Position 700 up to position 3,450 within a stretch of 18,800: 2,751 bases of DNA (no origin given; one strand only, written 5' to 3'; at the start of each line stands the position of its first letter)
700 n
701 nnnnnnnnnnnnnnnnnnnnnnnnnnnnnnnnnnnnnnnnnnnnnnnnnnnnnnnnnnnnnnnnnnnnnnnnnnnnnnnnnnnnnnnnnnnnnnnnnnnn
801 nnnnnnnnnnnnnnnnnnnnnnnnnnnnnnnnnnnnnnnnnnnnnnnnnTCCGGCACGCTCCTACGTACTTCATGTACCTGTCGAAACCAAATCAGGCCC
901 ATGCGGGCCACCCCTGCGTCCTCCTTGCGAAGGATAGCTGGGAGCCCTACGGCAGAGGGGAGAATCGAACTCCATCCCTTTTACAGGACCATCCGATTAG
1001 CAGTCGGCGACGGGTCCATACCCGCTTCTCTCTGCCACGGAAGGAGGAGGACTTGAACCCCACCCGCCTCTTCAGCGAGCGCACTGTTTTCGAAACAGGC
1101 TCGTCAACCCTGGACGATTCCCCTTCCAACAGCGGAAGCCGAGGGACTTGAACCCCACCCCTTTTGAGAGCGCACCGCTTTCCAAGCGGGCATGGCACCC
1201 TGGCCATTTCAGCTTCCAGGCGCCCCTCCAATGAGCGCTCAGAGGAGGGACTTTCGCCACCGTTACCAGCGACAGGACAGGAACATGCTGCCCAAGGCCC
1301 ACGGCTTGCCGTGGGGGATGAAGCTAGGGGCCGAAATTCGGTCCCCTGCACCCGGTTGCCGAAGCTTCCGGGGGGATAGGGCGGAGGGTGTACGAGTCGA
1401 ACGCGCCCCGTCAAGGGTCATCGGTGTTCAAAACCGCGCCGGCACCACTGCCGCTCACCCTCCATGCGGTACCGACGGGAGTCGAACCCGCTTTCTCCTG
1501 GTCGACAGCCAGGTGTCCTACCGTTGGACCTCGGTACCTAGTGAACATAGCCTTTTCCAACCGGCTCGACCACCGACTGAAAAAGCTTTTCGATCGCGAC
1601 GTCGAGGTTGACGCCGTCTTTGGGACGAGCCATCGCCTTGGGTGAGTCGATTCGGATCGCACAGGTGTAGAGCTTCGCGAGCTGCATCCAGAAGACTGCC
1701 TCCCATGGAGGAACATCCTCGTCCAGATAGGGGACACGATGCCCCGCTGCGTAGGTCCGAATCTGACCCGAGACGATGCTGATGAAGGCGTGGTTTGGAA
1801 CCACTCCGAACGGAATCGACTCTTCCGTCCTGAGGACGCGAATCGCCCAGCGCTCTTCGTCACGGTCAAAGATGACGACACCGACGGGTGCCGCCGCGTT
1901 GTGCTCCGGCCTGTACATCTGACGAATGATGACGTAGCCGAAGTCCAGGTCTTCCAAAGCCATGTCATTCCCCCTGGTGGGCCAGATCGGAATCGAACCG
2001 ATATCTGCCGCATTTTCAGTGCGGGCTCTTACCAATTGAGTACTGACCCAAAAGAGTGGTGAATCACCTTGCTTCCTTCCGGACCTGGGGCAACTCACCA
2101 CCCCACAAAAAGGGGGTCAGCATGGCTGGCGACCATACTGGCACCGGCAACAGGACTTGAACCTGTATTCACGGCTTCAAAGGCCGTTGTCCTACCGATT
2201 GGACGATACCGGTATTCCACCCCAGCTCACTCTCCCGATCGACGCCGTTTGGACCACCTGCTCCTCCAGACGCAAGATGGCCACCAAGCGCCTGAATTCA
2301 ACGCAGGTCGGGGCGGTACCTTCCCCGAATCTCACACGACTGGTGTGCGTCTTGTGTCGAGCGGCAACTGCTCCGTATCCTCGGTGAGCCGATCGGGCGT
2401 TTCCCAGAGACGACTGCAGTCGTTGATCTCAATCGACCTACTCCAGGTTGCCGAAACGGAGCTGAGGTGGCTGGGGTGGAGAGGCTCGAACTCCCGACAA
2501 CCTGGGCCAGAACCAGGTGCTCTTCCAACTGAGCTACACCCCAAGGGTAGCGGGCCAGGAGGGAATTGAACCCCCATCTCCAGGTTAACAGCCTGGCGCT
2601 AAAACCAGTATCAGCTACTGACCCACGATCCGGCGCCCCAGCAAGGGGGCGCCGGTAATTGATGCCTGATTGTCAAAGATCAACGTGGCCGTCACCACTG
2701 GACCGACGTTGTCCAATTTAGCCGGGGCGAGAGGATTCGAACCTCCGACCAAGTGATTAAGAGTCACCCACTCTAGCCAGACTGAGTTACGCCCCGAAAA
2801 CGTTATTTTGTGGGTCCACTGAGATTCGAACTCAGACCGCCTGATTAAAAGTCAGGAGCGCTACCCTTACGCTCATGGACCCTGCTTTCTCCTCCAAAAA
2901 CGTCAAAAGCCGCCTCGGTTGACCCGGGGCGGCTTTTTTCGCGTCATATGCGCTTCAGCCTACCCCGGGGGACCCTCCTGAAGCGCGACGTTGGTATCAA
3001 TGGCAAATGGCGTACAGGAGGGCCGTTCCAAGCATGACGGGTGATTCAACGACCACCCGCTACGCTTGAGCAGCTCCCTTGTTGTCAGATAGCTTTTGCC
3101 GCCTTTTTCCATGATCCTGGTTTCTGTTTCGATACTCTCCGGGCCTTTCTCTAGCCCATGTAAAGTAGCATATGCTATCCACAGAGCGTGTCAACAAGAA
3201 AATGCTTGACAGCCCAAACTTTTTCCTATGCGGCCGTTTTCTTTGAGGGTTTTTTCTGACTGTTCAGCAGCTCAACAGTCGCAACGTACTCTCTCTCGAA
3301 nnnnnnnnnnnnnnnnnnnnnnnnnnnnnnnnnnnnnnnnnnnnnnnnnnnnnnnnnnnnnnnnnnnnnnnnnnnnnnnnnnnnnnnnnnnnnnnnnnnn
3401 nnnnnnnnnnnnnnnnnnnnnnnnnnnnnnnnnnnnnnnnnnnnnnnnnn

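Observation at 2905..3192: Self-contained promoter, 50-aa ORF or sRNA, and bidirectional terminator between the operon and the tRNA array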

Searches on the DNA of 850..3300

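Call 11: search_rna_families(source=window, start=850, end=3300, threshold=evalue, max_evalue=5)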
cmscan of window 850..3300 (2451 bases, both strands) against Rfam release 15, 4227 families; matches with E-value up to 5: 25.
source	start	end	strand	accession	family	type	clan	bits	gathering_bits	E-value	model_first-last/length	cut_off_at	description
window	2142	2213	-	RF00005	tRNA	Gene; tRNA;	CL00001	67.3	29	6.7e-14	1-71/71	no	tRNA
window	1467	1538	-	RF00005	tRNA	Gene; tRNA;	CL00001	64.6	29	3.6e-13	1-71/71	no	tRNA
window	2811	2882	-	RF00005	tRNA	Gene; tRNA;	CL00001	63.4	29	7.7e-13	1-71/71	no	tRNA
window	2722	2796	-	RF00005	tRNA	Gene; tRNA;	CL00001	62.8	29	1.1e-12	1-71/71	no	tRNA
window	1978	2049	-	RF00005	tRNA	Gene; tRNA;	CL00001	62.3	29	1.6e-12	1-71/71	no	tRNA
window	2551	2624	-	RF00005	tRNA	Gene; tRNA;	CL00001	62.2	29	1.7e-12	1-71/71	no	tRNA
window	2471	2543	-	RF00005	tRNA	Gene; tRNA;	CL00001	61.1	29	3.3e-12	1-71/71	no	tRNA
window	951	1036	-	RF01852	tRNA-Sec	Gene; tRNA;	CL00001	41.3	47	3e-06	1-91/91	no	Selenocysteine transfer RNA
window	1039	1127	-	RF01852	tRNA-Sec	Gene; tRNA;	CL00001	37.2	47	3.6e-05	1-91/91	no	Selenocysteine transfer RNA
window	1382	1464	-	RF01852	tRNA-Sec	Gene; tRNA;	CL00001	30.7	47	0.0017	1-91/91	no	Selenocysteine transfer RNA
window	1134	1217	-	RF01852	tRNA-Sec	Gene; tRNA;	CL00001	30.4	47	0.0021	1-91/91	no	Selenocysteine transfer RNA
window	2048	2106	-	RF00169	Bacteria_small_SRP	Gene;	CL00003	28.8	40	0.0023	1-97/97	no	Bacterial small signal recognition particle RNA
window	2810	2882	+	RF04354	Plastid-ycf2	Cis-reg;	-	28.1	65.7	0.0044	1-75/75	no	Plastid-ycf2 5UTR RNA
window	850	900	-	RF00023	tmRNA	Gene;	CL00001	21.4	47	4.4e-06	1-54/374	3'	transfer-messenger RNA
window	1468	1538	-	RF01684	mascRNA-menRNA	Gene;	-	20.3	42.5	0.67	1-56/56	no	MALAT1-associated small cytoplasmic RNA/MEN beta RNA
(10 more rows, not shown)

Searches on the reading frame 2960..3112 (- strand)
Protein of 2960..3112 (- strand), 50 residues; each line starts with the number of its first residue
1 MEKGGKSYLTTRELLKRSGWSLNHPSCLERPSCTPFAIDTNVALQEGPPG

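Call 7: search_protein_families(library=pfam, proteins=[window:2960-3112:-], max_evalue=0.01)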
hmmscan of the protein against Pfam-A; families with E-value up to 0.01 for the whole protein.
window:2960-3112:- (50 aa): 0 families

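Call 30: find_homologous_proteins(query=window:2963-3112:-, max_evalue=10)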
Query seq(50 aa): no candidate shares three 5-residue words with the query. No homologue found.

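Call 32: search_protein_families(library=phrogs, proteins=[window:2963-3112:-], max_evalue=10)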
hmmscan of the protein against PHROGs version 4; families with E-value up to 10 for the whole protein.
seq(50 aa): 1 family
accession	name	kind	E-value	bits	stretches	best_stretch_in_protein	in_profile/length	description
phrog_16475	-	unknown function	0.25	12.1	1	1-15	1-15/44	-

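Call 50: search_protein_families(library=pfam, proteins=[window:2963-3112:-], max_evalue=10)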
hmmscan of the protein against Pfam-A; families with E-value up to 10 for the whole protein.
seq(50 aa): 0 families

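Call 52: search_solved_structures(query=window:2963-3112:-, max_evalue=10)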
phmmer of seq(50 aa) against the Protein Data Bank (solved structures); distinct sequences matched with E-value up to 10: 1.
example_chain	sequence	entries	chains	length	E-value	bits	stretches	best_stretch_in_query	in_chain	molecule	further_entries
3vpy_A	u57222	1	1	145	0.31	14.4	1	16-42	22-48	FHA domain-containing protein DDL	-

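Call 53: predict_structure(protein=window:2963-3112:-)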
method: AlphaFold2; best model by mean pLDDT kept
length: 50 residues; sequences in the alignment: 1
mean_pLDDT: 58.7   pTM: 0.31
mean pLDDT of the five models: 58.7, 53.8, 53.3, 50.6, 50.1
residues with pLDDT >= 90: 0; 70-90: 4; 50-70: 38; < 50: 8
segments of 3 or more residues with pLDDT < 50: 45-50
pLDDT, mean of each block of 10 residues (from residue 1): 63 69 59 55 47
secondary structure, 60 per line:
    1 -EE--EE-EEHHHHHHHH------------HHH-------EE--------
elements in order: H11-18

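Call 70: search_protein_representatives(protein=window:2963-3112:-)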
Query: 50 residues. Proteins with E-value up to 0.001 (for the whole library): 7; up to 1e-10: 0; up to 1e-30: 0. The best 7 are listed.
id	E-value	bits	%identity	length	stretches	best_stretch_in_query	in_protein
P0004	2.5e-05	39.6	43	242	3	9-34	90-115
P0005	3.4e-05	39.2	26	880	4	3-36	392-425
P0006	1.9e-04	36.9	44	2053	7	10-31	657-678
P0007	3.2e-04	36.2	37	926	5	5-47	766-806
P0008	5.1e-04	35.5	36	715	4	16-46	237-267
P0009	8.9e-04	34.8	41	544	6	15-45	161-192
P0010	9.0e-04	34.8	34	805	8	14-38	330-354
